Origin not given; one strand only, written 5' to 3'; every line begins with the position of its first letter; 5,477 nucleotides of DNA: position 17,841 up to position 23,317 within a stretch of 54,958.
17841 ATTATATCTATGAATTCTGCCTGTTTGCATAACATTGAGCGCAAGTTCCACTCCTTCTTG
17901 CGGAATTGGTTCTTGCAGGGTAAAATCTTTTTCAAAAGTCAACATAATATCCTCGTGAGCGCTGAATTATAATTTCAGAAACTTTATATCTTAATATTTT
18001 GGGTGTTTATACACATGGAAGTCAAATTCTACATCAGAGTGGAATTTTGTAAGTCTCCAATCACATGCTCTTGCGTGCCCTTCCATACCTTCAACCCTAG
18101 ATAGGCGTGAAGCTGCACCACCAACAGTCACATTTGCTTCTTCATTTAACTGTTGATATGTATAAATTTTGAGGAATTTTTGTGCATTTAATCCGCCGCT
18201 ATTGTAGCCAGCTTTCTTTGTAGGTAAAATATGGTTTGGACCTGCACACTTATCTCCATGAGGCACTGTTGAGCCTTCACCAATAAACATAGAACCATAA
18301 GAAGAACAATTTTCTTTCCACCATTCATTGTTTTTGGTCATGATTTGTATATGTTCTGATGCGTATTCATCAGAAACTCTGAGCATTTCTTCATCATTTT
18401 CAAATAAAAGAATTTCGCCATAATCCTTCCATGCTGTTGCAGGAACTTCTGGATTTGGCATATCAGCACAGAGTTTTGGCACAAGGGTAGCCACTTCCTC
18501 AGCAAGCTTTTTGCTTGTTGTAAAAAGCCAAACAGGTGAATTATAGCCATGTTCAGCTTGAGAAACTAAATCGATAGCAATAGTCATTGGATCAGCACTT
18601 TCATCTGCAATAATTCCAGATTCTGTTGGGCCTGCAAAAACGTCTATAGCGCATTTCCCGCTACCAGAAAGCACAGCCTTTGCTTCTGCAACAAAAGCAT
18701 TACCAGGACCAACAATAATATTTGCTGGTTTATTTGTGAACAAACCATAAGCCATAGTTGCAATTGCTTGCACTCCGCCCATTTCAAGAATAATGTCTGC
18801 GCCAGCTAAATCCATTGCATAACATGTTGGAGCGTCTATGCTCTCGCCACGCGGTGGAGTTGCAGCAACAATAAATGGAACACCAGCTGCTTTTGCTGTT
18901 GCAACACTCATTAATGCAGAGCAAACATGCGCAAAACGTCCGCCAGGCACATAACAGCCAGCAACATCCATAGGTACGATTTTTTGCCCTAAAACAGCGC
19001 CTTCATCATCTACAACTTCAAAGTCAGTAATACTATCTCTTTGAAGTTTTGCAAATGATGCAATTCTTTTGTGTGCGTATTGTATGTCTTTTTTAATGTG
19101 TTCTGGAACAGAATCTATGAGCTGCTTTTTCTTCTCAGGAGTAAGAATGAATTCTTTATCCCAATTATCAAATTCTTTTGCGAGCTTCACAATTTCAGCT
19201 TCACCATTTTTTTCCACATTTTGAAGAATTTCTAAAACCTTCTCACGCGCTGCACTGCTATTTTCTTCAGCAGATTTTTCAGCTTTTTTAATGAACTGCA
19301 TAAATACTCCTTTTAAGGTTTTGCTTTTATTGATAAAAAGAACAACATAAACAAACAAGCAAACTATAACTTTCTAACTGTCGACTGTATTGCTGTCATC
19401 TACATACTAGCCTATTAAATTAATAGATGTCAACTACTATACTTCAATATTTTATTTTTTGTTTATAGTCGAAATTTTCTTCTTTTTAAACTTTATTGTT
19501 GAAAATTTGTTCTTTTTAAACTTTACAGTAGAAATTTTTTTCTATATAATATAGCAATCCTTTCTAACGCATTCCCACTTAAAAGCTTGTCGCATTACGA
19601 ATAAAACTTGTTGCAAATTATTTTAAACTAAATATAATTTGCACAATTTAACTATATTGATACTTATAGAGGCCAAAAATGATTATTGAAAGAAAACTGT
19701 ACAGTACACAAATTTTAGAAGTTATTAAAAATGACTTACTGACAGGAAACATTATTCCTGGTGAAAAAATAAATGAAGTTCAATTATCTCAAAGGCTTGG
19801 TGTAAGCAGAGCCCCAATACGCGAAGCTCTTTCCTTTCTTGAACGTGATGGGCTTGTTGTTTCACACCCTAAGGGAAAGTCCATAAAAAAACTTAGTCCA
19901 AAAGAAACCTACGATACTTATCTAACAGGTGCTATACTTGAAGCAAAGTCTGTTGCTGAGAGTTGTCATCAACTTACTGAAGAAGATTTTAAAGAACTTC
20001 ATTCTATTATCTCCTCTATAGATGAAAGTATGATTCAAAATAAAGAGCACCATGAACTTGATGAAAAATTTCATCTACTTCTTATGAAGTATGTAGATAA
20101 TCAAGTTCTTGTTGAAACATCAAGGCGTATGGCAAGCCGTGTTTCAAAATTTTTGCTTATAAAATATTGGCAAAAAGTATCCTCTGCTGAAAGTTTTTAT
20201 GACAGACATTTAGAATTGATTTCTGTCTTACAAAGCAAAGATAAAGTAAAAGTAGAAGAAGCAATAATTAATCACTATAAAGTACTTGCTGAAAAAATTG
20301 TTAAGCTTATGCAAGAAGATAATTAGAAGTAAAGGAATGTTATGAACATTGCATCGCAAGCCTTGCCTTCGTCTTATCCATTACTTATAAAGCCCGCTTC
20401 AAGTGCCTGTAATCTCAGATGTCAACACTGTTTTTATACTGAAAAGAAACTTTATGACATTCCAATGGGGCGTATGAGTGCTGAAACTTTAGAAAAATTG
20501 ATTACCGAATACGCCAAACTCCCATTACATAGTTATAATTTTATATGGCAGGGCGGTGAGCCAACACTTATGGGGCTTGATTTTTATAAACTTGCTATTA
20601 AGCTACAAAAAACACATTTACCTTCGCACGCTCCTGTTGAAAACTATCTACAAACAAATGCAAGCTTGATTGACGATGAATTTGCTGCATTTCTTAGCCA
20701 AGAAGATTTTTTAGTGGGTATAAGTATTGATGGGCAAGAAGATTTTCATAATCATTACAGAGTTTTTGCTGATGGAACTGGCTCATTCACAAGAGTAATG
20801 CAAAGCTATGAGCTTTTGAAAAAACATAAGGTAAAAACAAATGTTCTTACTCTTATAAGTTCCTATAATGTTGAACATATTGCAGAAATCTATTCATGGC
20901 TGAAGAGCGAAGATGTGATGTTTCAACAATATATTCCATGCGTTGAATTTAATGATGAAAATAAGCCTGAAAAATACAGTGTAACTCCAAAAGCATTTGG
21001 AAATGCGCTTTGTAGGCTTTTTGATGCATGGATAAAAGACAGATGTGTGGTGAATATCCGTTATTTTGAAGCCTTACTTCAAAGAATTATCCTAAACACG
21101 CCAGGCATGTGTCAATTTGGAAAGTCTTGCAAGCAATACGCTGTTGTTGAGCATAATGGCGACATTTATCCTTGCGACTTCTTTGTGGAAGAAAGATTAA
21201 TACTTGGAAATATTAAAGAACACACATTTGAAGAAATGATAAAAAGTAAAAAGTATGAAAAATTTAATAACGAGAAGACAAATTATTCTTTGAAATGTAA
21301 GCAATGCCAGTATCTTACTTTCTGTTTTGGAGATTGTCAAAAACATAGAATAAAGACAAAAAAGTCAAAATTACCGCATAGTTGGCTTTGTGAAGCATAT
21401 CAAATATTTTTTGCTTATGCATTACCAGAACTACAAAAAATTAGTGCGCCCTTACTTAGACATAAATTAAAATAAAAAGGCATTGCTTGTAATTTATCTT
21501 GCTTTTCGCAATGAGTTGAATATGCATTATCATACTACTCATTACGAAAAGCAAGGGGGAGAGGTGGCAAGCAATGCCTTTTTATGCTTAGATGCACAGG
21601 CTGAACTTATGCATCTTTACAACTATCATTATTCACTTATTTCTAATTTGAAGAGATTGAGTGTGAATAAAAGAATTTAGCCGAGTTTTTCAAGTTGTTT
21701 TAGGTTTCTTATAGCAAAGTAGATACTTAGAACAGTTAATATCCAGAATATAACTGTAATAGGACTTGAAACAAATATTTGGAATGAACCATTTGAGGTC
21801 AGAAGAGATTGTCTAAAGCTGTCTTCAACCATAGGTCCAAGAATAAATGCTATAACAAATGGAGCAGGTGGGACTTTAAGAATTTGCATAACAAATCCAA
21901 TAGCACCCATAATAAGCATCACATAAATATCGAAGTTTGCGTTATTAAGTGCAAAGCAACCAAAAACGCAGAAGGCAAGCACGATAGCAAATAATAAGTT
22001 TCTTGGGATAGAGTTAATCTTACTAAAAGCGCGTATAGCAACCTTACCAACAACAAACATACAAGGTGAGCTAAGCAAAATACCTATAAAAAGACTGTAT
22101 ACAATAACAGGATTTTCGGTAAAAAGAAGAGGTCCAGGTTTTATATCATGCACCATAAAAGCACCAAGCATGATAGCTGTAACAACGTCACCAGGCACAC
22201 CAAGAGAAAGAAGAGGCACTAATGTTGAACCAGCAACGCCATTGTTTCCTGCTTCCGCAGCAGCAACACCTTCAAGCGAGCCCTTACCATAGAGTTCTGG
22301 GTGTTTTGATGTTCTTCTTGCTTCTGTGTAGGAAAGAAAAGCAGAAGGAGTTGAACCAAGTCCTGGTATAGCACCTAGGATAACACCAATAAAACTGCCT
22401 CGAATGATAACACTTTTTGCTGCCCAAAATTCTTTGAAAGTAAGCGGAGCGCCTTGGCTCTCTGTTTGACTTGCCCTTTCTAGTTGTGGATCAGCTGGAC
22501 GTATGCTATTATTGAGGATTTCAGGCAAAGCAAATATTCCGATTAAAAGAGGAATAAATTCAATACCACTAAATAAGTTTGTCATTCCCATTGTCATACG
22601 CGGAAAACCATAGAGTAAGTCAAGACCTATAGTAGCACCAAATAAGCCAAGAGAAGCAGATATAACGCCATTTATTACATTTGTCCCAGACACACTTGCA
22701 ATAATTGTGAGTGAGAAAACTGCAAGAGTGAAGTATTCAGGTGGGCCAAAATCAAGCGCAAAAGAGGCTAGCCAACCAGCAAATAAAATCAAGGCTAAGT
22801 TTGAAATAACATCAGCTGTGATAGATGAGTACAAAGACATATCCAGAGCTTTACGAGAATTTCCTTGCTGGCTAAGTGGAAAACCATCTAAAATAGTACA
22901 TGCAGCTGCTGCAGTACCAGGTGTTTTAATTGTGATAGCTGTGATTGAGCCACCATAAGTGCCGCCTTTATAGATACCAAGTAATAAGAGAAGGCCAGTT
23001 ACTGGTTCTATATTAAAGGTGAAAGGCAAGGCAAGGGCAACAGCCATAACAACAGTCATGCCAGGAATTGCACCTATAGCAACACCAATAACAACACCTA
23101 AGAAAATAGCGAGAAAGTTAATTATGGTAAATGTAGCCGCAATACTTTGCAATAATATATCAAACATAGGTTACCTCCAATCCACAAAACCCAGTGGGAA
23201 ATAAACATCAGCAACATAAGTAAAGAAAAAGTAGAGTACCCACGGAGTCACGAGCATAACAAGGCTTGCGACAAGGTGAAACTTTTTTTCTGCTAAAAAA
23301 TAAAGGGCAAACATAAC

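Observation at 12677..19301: HisD-like dehydrogenase + DegT aminotransferase + CuyA-like lyase + racemase + RidA + SulP: candidate amino-sulfonate desulfonation operon with an unusual front end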

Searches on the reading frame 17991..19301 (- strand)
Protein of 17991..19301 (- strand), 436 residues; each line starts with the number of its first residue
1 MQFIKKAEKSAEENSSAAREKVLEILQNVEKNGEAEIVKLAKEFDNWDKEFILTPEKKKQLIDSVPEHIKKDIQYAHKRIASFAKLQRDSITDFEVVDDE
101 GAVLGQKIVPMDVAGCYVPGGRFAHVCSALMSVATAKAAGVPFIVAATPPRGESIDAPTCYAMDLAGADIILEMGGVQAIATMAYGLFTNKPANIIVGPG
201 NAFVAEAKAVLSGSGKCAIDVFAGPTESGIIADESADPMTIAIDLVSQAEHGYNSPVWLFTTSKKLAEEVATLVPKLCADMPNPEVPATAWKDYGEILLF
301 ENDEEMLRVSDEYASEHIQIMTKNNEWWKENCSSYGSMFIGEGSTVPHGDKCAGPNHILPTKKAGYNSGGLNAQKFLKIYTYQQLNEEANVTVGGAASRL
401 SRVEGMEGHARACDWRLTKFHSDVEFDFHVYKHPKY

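Call 4: search_protein_families(library=pfam, proteins=[window:17991-19301:-])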
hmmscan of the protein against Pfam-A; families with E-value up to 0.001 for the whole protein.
window:17991-19301:- (436 aa): 1 family
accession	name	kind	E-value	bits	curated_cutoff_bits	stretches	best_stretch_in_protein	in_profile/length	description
PF00815.25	Histidinol_dh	-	1.9e-123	412.9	27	1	11-417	4-411/411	Histidinol dehydrogenase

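Call 5: search_protein_families(library=ncbifam, proteins=[window:17991-19301:-])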
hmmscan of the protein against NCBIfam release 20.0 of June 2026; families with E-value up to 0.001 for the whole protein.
window:17991-19301:- (436 aa): 2 families
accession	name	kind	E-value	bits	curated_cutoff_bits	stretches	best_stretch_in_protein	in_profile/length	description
TIGR00069.1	hisD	equivalog_domain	3.5e-117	392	243.8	1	22-416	1-393/393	histidinol dehydrogenase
NF010343.0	PRK13770.1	equivalog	2.6e-60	204.4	647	1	2-413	6-411/416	histidinol dehydrogenase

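Call 16: search_solved_structures(query=window:17991-19301:-, show_alignments=2)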
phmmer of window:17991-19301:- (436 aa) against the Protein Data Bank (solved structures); distinct sequences matched with E-value up to 0.001: 11.
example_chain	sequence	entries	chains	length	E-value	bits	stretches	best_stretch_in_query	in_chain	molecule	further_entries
8v35_A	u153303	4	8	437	8.7e-138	463.1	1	2-428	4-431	Sulfopropanediol 3-dehydrogenase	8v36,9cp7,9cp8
8v37_A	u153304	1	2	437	1.1e-136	459.4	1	2-428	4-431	Sulfopropanediol 3-dehydrogenase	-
9cp9_A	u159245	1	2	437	2.2e-136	458.5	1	2-428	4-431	Sulfopropanediol 3-dehydrogenase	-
8wwe_A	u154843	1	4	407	5.4e-118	397.9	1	2-404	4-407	(R)-DHPS dehydrogenase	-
9lbv_A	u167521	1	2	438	7e-61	209.8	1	16-417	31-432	Histidinol dehydrogenase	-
8xsq_A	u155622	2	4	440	7.1e-61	209.7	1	16-417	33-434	Histidinol dehydrogenase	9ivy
4gic_A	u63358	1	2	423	1.7e-60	208.5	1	14-402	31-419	Histidinol dehydrogenase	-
4g07_A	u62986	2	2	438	1.9e-59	205.1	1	17-418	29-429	Histidinol dehydrogenase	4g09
5vlb_A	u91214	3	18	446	8e-52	179.9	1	21-419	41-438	Histidinol dehydrogenase, chloroplastic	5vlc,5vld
6an0_A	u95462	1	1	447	1.9e-51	178.6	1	20-422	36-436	Histidinol dehydrogenase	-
1k75_A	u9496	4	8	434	1e-50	176.2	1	16-418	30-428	L-histidinol dehydrogenase | Histidinol dehydrogenase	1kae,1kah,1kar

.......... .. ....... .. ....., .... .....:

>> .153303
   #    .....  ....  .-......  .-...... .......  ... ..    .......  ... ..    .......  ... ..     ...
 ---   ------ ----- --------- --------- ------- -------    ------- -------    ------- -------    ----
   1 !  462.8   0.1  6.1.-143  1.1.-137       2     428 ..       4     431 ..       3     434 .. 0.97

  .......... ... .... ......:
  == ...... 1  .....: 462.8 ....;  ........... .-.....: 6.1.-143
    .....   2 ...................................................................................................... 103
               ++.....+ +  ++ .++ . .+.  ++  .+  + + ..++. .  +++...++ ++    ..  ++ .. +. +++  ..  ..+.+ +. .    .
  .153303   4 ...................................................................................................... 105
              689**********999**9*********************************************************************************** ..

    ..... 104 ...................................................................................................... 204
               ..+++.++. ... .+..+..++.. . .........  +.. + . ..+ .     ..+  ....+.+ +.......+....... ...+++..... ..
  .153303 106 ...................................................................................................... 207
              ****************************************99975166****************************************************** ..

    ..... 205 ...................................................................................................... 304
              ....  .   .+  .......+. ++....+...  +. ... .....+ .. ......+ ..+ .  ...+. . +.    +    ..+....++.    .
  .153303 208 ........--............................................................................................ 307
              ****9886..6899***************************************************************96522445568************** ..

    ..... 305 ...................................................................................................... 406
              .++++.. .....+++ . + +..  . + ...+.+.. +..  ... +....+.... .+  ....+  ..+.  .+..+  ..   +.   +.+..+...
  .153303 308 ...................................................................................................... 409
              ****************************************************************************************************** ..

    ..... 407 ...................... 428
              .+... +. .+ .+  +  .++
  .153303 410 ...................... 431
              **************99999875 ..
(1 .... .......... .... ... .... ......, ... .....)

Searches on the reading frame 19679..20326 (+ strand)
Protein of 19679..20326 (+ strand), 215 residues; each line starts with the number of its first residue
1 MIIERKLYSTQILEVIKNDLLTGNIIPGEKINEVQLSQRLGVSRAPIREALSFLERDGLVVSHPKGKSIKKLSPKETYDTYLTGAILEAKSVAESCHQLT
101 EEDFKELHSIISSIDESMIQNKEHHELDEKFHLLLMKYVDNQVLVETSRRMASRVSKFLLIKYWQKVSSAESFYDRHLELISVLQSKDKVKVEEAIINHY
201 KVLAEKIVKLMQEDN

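Call 14: search_protein_families(library=ncbifam, proteins=[window:19679-20326:+], max_evalue=0.00001)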
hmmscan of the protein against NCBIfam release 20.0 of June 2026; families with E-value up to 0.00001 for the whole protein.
window:19679-20326:+ (215 aa): 8 families
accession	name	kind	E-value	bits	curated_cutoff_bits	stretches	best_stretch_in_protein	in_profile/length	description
TIGR03338.1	phnR_burk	equivalog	2.7e-24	86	271.5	1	9-200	13-206/212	phosphonate utilization associated transcriptional regulator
NF003011.0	PRK03837.1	subfamily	2.7e-13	50.1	260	1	86-212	113-238/241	transcriptional regulator NanR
NF008576.0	PRK11534.1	equivalog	6.2e-10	39.1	218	1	11-209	11-219/225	DNA-binding transcriptional regulator CsiR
NF007741.0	PRK10421.1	equivalog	3.8e-09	36.3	311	0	2-63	2-64/262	transcriptional regulator LldR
NF008504.0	PRK11414.1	equivalog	7.9e-08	32.3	225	1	10-196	14-204/221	GntR family transcriptional regulator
NF007442.0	PRK09990.1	equivalog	7.5e-07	28.8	301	0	16-151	19-176/256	transcriptional regulator GlcC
NF003444.0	PRK04984.1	equivalog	5.8e-06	26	189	0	15-70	19-72/239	fatty acid metabolism transcriptional regulator FadR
NF052282.1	PLP_TF_PdxR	equivalog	8.3e-06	25.1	320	0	10-88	4-77/448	MocR-like pyridoxine biosynthesis transcription factor PdxR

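Call 15: search_protein_families(library=pfam, proteins=[window:19679-20326:+], max_evalue=0.00001)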
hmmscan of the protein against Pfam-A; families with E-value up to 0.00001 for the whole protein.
window:19679-20326:+ (215 aa): 2 families
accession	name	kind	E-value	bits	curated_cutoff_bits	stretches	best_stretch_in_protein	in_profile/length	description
PF07729.17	FCD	-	1.5e-15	58.1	24.3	1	85-200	7-123/125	FCD domain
PF00392.27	GntR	-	5e-14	52.1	27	1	10-65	3-59/64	Bacterial regulatory proteins, gntR family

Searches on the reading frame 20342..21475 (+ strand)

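Call 14: search_protein_families(library=ncbifam, proteins=[window:20342-21475:+], max_evalue=0.00001)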
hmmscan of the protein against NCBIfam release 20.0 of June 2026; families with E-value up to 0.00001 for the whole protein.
window:20342-21475:+ (377 aa): 54 families (the best 25 are shown)
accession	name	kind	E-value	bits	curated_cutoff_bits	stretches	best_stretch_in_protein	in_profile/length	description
TIGR03942.1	sulfatase_rSAM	equivalog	6.5e-117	390.6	349.45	1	14-368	2-361/363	anaerobic sulfatase maturase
NF010321.0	PRK13758.1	equivalog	1e-87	294.7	441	1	12-368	4-366/370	anaerobic sulfatase-maturase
NF010308.0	PRK13745.1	equivalog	2.3e-78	263.9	484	1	12-365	11-386/412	anaerobic sulfatase-maturation protein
NF041298.1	rSAM_mat_DynA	equivalog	6e-63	213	450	1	16-353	5-342/356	dynobactin maturation radical SAM/SPASM protein DynA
TIGR04083.1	rSAM_pep_methan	hypoth_equivalog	4.7e-42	144.2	300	1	22-358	9-337/376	TIGR04083 family peptide-modifying radical SAM enzyme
NF041707.1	rSAM_YhhB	equivalog_domain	2.2e-41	142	445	1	15-351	5-352/369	cyclophane-forming radical SAM/SPASM peptide maturase YhhB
NF038005.1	rSAM_mat_DarE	equivalog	5.6e-38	130.8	650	1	6-343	67-411/432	darobactin maturation radical SAM/SPASM protein DarE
NF041300.1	rSAM_mat_DarW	exception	7.5e-38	130.4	650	1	9-337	37-371/415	radical SAM/SPASM peptide maturase DarW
TIGR04269.1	SAM_SPASM_FxsB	subfamily_domain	1.8e-37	129.3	370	1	20-341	9-342/363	FxsB family cyclophane-forming radical SAM/SPASM peptide maturase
NF047865.1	rSAM_PapB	equivalog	1.4e-35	123.1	340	1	20-335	10-319/330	PapB family radical SAM/SPASM ranthipeptide maturase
TIGR04261.1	rSAM_GlyRichRpt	subfamily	1.1e-33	116.8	310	1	20-331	4-326/363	cyclophane-forming radical SAM/SPASM peptide maturase GrrM/OscB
NF041718.1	rSAM_phane_AMC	equivalog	5e-28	98.1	425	1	14-331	8-326/362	cyclophane-forming radical SAM peptide maturase AmcB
TIGR03978.1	rSAM_paired_1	equivalog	8.5e-28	97.3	370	1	19-366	89-453/466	His-Xaa-Ser system radical SAM maturase HxsB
TIGR04064.1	rSAM_nif11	equivalog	4.7e-25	88.2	518.7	2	21-159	86-224/459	nif11-like peptide radical SAM maturase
TIGR04068.1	rSAM_ocin_clost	equivalog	1.2e-24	87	500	1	21-215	92-290/462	Cys-rich peptide radical SAM maturase CcpM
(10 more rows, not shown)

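Call 15: search_protein_families(library=pfam, proteins=[window:20342-21475:+], max_evalue=0.00001)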
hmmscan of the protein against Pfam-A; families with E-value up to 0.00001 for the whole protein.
window:20342-21475:+ (377 aa): 2 families
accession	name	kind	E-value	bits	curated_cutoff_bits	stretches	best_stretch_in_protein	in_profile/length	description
PF04055.27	Radical_SAM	-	3.9e-17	63.3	29.5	1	21-187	5-166/166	Radical SAM superfamily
PF13186.11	SPASM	-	8.9e-13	48.8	21.5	1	264-323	5-67/67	Iron-sulfur cluster-binding domain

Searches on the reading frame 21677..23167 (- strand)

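Call 14: search_protein_families(library=ncbifam, proteins=[window:21677-23167:-], max_evalue=0.00001)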
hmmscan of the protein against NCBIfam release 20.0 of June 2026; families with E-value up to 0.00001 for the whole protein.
window:21677-23167:- (496 aa): 0 families

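Call 15: search_protein_families(library=pfam, proteins=[window:21677-23167:-], max_evalue=0.00001)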
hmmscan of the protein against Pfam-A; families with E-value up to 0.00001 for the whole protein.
window:21677-23167:- (496 aa): 1 family
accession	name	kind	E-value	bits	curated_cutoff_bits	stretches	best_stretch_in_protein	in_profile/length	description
PF01970.21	TctA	-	6.2e-142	473.6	28.9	1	19-439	2-423/423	Tripartite tricarboxylate transporter TctA family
